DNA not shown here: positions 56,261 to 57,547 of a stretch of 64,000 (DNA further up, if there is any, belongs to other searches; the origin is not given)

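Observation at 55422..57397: PFK-family kinase with MGR replaced by LGG, translationally coupled to a Gfo/Idh/MocA dehydrogenase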

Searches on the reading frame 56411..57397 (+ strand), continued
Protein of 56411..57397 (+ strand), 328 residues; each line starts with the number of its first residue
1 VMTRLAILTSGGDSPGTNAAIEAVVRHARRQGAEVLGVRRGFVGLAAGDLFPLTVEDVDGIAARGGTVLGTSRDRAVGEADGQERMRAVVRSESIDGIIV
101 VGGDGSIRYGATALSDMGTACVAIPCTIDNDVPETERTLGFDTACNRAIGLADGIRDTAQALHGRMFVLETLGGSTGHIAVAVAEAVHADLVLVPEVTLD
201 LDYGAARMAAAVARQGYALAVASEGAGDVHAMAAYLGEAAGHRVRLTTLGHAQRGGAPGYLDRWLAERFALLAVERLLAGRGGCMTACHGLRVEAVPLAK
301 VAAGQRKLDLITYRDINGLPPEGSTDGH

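Call 36: search_protein_families(library=ncbifam, proteins=[L002:7421-8251:+, L002:5313-6299:-, L002:3237-4727:-, L035:14246-14977:-, L035:14971-15981:-, L035:10947-14252:+, L016:8973-10007:+, L017:6629-7996:+, L013:5228-7996:+])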
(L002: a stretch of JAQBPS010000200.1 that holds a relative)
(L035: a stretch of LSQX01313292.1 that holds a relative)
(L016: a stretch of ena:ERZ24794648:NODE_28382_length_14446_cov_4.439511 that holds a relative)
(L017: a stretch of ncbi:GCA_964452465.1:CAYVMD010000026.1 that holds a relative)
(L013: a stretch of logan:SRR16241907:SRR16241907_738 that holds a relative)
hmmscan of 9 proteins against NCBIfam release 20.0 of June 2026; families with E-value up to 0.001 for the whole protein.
L002:7421-8251:+ (276 aa): 20 families
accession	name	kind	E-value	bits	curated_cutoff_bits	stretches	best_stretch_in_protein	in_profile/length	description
NF009497.0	PRK12857.1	equivalog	4.1e-92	308.4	423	1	12-272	17-279/284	class II fructose-1,6-bisphosphate aldolase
TIGR01859.1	fruc_bis_ald_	equivalog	1.2e-86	291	343.05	1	12-272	15-277/282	class II fructose-1,6-bisphosphate aldolase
NF009374.0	PRK12737.1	subfamily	3.2e-81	272.5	383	1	11-270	16-277/284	tagatose-bisphosphate aldolase subunit GatY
NF006626.0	PRK09195.1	subfamily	8.8e-80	267.9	384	1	11-269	16-276/284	tagatose-bisphosphate aldolase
TIGR00167.1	cbbA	subfamily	2.8e-79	266.5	215.6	1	14-272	19-285/290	ketose-bisphosphate aldolase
TIGR01858.1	tag_bisphos_ald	equivalog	1.6e-75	253.8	443.55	1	11-269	14-274/282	tagatose bisphosphate family class II aldolase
NF006042.0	PRK08185.1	subfamily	1.6e-70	237.7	405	1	14-273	18-280/287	hypothetical protein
NF006376.0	PRK08610.1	equivalog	2.2e-64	217.9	527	1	11-271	16-279/286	class II fructose-bisphosphate aldolase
NF005823.0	PRK07709.1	equivalog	3.8e-64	217.2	545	1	13-271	18-279/285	class II fructose-bisphosphate aldolase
NF005284.0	PRK06801.1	equivalog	1.2e-61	208.6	406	1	13-272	18-281/286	ketose 1,6-bisphosphate aldolase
NF009375.0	PRK12738.1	equivalog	4.4e-60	203.3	542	1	11-269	16-276/286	tagatose-bisphosphate aldolase subunit KbaY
NF005481.0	PRK07084.1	equivalog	5.7e-59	199.9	511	2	9-213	23-238/324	class II fructose-bisphosphate aldolase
NF005943.0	PRK07998.1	equivalog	5.9e-59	199.9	364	1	15-270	20-274/283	class II aldolase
NF005288.0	PRK06806.1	equivalog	1.3e-58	198.5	396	1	13-227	18-232/281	class II fructose-bisphosphate aldolase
NF005590.0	PRK07315.1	equivalog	6.1e-56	189.9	443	1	11-271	16-287/293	class II fructose-bisphosphate aldolase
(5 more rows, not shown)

L002:5313-6299:- (328 aa): 13 families
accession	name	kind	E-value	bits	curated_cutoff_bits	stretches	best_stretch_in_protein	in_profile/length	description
TIGR00744.1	ROK_glcA_fam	subfamily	2.9e-67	227.2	260.35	1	4-314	1-309/318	ROK family glucokinase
NF047937.1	TransRegNagC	equivalog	5.8e-46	157.5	650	1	54-309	131-380/399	DNA-binding transcriptional regulator NagC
NF003461.0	PRK05082.1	subfamily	1.7e-45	155.6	283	1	1-313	1-286/291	N-acetylmannosamine kinase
NF049930.1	TransRegMlc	equivalog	4.8e-42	144.7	530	1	62-312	145-389/405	sugar metabolism global transcriptional regulator Mlc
NF047821.1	NactlManKinNanK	equivalog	6.1e-41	140.8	450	1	1-313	1-286/288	N-acetylmannosamine kinase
NF045551.1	GK_Pyrobac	equivalog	6.7e-36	124.1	500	1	4-315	3-282/294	ATP-dependent glucokinase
NF007251.0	PRK09698.1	equivalog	8e-34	117.3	253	1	2-318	7-301/304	allose kinase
NF007108.0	PRK09557.1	equivalog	1e-30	107.1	443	1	3-310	3-297/303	fructokinase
NF009835.0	PRK13310.1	equivalog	1.3e-30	106.8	380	1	4-314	3-301/303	N-acetylglucosamine kinase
NF042998.1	bglucokin_BglK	equivalog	3.8e-27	95.3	550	1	1-273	1-251/291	beta-glucoside kinase BglK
NF009836.0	PRK13311.1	equivalog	1.9e-16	60.1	551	1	4-194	3-197/256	N-acetyl-D-glucosamine kinase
NF045550.1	FrctkaseScrK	equivalog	2.2e-14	53.6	400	1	62-195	54-194/293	fructokinase ScrK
NF045942.1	PolPhglucPhase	equivalog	4.5e-13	49.5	250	1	4-170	3-159/242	polyphosphate--glucose phosphotransferase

L002:3237-4727:- (496 aa): 12 families
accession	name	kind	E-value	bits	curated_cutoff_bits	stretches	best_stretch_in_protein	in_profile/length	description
TIGR01312.1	XylB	equivalog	2.6e-80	270.3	380.25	1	8-488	1-478/481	xylulokinase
TIGR02628.1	fuculo_kin_coli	equivalog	5.3e-52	177.3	470.9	1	7-471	3-464/465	L-fuculokinase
TIGR01314.1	gntK_FGGY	equivalog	4.1e-50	170.8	648.55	1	7-454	2-455/505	gluconokinase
TIGR01311.1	glycerol_kin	equivalog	4.6e-50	170.4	590.35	1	6-459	2-460/496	glycerol kinase GlpK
NF008187.0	PRK10939.1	equivalog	3.9e-46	157.7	528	2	5-312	4-312/521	autoinducer-2 kinase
NF000756.0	PRK00047.1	subfamily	2.3e-41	141.6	498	1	5-456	5-459/502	glycerol kinase GlpK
NF011601.0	PRK15027.1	equivalog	3.2e-39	134.6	912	1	7-486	2-472/484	xylulokinase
NF003154.0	PRK04123.1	equivalog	1.7e-31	109.6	428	1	7-491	6-535/554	ribulokinase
TIGR01315.1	5C_CHO_kinase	subfamily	3.6e-25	88.7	408.7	2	7-250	2-263/541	FGGY family pentulose kinase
TIGR01234.1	L-ribulokinase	equivalog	6.4e-23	81.3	583.25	1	123-492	146-529/536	ribulokinase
NF007925.0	PRK10640.1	equivalog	3e-22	78.7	639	1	58-266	54-261/489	rhamnulokinase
TIGR02627.1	rhamnulo_kin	equivalog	3e-20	72.2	527.95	1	50-268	41-257/454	rhamnulokinase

L035:14246-14977:- (243 aa): 3 families
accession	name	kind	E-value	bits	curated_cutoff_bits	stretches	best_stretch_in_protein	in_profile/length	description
NF002805.0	PRK02947.1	subfamily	2.8e-57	193.7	135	1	3-240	4-241/247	sugar isomerase domain-containing protein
NF010547.0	PRK13938.1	equivalog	0.00024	20.8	320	1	95-141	103-148/196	D-sedoheptulose 7-phosphate isomerase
TIGR03127.2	RuMP_HxlB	equivalog_domain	0.00025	21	160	1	103-150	69-115/178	6-phospho-3-hexuloisomerase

L035:14971-15981:- (336 aa): 1 family
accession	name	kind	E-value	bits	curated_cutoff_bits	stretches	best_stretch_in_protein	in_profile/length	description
NF046058.1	NagK_SO3507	equivalog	1.4e-28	100.3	370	2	145-271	122-245/295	N-acetylglucosamine kinase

L035:10947-14252:+ (1101 aa): 1 family
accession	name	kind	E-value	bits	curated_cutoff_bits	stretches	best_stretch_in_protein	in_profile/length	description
NF040533.1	endo_SpGH101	exception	0.00076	16.7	2900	0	476-563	906-992/1962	SpGH101 family endo-alpha-N-acetylgalactosaminidase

L016:8973-10007:+ (344 aa): 5 families
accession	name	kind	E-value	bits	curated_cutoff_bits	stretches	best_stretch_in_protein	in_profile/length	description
NF007504.0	PRK10098.1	equivalog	2.2e-82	276.7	336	1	4-343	7-347/360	malate/lactate/ureidoglycolate dehydrogenase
NF040650.1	sulfolac_dhydr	equivalog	2.1e-58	198.1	500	1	10-340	9-333/339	L-sulfolactate dehydrogenase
NF011599.0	PRK15025.1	equivalog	4.6e-46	157.6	356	1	7-336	6-334/349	ureidoglycolate dehydrogenase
TIGR03175.1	AllD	equivalog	3.5e-44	151.4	496.2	1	5-337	4-335/349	ureidoglycolate dehydrogenase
NF009750.0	PRK13260.1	equivalog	2.8e-31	108.9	316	1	10-334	9-330/332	3-dehydro-L-gulonate 2-dehydrogenase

L017:6629-7996:+ (455 aa): 0 families

L013:5228-7996:+ (922 aa): 0 families
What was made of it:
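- An XylB-like FGGY kinase lies near the L002 kinase-aldolase pair (call 36).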

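Call 37: find_encoding_contigs(protein=P0017, flank=8000, max_places=1)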
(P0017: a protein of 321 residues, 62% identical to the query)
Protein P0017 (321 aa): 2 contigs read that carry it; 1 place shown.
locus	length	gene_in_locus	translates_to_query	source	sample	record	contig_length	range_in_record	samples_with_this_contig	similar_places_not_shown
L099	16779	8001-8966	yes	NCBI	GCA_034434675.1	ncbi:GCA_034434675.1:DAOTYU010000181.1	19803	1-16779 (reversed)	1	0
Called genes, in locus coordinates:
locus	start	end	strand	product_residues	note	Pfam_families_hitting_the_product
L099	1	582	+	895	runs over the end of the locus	PF01326:PPDK_N, PF00391:PEP-utilizers, PF02896:PEP-utilizers_C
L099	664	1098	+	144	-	PF02308:MgtC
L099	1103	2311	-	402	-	PF00072:Response_reg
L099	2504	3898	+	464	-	PF05697:Trigger_N, PF05698:Trigger_C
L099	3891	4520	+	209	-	PF00574:CLP_protease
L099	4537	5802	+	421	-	PF06689:zf-C4_ClpX, PF05496:RuvB_N (faint), PF01078:Mg_chelatase (faint), PF07724:AAA_2, PF00004:AAA, PF07728:AAA_5 (weak), PF10431:ClpB_D2-small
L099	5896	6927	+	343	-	PF01208:URO-D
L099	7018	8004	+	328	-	PF01408:GFO_IDH_MocA, PF02894:GFO_IDH_MocA_C, PF22725:GFO_IDH_MocA_C3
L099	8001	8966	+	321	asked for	PF00365:PFK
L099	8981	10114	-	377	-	PF01208:URO-D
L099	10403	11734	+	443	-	PF00070:Pyr_redox (faint), PF07992:Pyr_redox_2, PF22366:NDH2_C (faint)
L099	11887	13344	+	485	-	PF20695:UbiD_N, PF01977:UbiD, PF20696:UbiD_C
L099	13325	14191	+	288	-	PF01040:UbiA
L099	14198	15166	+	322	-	PF13379:NMT1_2, PF09084:NMT1, PF12974:Phosphonate-bd (weak)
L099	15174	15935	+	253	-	PF00005:ABC_tran, PF13304:AAA_21 (faint)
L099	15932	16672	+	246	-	PF00528:BPD_transp_1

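Call 38: find_encoding_contigs(protein=P0043, flank=8000, max_places=1)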
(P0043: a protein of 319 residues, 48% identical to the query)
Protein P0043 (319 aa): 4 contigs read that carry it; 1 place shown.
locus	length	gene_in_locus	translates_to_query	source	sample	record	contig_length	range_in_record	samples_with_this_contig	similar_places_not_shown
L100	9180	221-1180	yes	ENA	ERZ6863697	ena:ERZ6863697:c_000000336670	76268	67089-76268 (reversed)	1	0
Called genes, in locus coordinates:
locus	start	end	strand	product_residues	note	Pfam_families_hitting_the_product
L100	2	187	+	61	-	?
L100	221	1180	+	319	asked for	PF00365:PFK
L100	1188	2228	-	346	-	PF03102:NeuB, PF08666:SAF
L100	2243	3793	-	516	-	-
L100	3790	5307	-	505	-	PF05159:Capsule_synth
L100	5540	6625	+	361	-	PF02350:Epimerase_2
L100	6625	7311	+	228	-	PF02348:CTP_transf_3, PF12804:NTP_transf_3 (weak)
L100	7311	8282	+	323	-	PF00389:2-Hacid_dh, PF02826:2-Hacid_dh_C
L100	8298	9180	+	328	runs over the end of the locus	PF13489:Methyltransf_23, PF08241:Methyltransf_11, PF08242:Methyltransf_12, PF13649:Methyltransf_25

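Call 39: find_encoding_contigs(protein=P0118, flank=8000, max_places=1)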
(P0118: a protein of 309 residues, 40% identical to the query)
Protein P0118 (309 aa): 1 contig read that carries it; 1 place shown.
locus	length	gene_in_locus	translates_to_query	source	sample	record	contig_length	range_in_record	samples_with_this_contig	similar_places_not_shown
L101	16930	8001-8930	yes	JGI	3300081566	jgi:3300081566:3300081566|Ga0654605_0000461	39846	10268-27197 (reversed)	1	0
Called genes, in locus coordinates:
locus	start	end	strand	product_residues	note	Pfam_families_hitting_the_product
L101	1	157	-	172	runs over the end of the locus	PF12867:DinB_2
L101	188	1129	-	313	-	PF00294:PfkB, PF08543:Phos_pyr_kin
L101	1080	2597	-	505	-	PF00370:FGGY_N, PF02782:FGGY_C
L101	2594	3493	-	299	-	PF00480:ROK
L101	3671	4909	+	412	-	PF00480:ROK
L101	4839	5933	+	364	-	PF00532:Peripla_BP_1, PF13377:Peripla_BP_3 (faint), PF13407:Peripla_BP_4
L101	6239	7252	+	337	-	PF02653:BPD_transp_2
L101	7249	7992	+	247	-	PF00005:ABC_tran, PF09818:ABC_ATPase (faint), PF13304:AAA_21 (faint)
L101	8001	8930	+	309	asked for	PF00365:PFK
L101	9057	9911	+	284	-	PF01116:F_bP_aldolase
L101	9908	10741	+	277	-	PF01791:DeoC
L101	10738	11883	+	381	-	PF01408:GFO_IDH_MocA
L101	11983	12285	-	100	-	-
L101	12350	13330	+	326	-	PF00294:PfkB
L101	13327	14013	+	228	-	PF07385:Lyx_isomer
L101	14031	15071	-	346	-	PF04616:Glyco_hydro_43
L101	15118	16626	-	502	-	PF02610:AraA_N, PF24856:AraA_central, PF11762:Arabinose_Iso_C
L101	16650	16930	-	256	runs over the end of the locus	PF00596:Aldolase_II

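Call 44: find_encoding_contigs(protein=P0064, flank=8000, max_places=2)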
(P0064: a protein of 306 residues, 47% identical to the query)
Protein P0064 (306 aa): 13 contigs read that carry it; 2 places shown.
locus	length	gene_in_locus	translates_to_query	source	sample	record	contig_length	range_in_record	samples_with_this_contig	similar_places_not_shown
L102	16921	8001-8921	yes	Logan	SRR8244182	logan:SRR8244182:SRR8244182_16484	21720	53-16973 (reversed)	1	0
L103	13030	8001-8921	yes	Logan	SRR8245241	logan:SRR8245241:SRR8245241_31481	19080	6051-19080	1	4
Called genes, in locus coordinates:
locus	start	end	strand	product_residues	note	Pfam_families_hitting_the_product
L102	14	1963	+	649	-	-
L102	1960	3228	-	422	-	PF03816:LytR_cpsA_psr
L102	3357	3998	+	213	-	PF00027:cNMP_binding, PF13545:HTH_Crp_2, PF00325:Crp (weak)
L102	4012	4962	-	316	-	PF00480:ROK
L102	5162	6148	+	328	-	PF00532:Peripla_BP_1, PF13377:Peripla_BP_3 (faint), PF13407:Peripla_BP_4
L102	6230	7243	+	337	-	PF02653:BPD_transp_2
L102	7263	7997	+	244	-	PF00005:ABC_tran, PF02463:SMC_N (faint), PF09818:ABC_ATPase (faint), PF13304:AAA_21 (faint)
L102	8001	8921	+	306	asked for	PF00365:PFK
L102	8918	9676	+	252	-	PF01791:DeoC, PF22649:Cgl0159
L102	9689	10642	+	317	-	PF00294:PfkB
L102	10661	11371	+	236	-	PF07385:Lyx_isomer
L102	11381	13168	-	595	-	PF00009:GTP_EFTU, PF01926:MMR_HSR1 (weak), PF22042:EF-G_D2, PF03144:GTP_EFTU_D2, PF00679:EFG_C, PF21018:BipA_C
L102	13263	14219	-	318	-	PF00092:VWA, PF13519:VWA_2, PF13768:VWA_3 (weak)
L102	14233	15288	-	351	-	PF07584:BatA, PF00092:VWA, PF13519:VWA_2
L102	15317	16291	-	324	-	PF01882:DUF58, PF13519:VWA_2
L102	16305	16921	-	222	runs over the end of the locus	?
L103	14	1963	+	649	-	-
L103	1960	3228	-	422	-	PF03816:LytR_cpsA_psr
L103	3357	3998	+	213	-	PF00027:cNMP_binding, PF13545:HTH_Crp_2, PF00325:Crp (weak)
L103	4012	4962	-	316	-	PF00480:ROK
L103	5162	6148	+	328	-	PF00532:Peripla_BP_1, PF13377:Peripla_BP_3 (faint), PF13407:Peripla_BP_4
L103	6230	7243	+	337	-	PF02653:BPD_transp_2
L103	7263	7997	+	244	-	PF00005:ABC_tran, PF02463:SMC_N (faint), PF09818:ABC_ATPase (faint), PF13304:AAA_21 (faint)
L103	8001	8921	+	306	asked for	PF00365:PFK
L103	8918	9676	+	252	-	PF01791:DeoC, PF22649:Cgl0159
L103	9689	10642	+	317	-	PF00294:PfkB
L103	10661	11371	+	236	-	PF07385:Lyx_isomer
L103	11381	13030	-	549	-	?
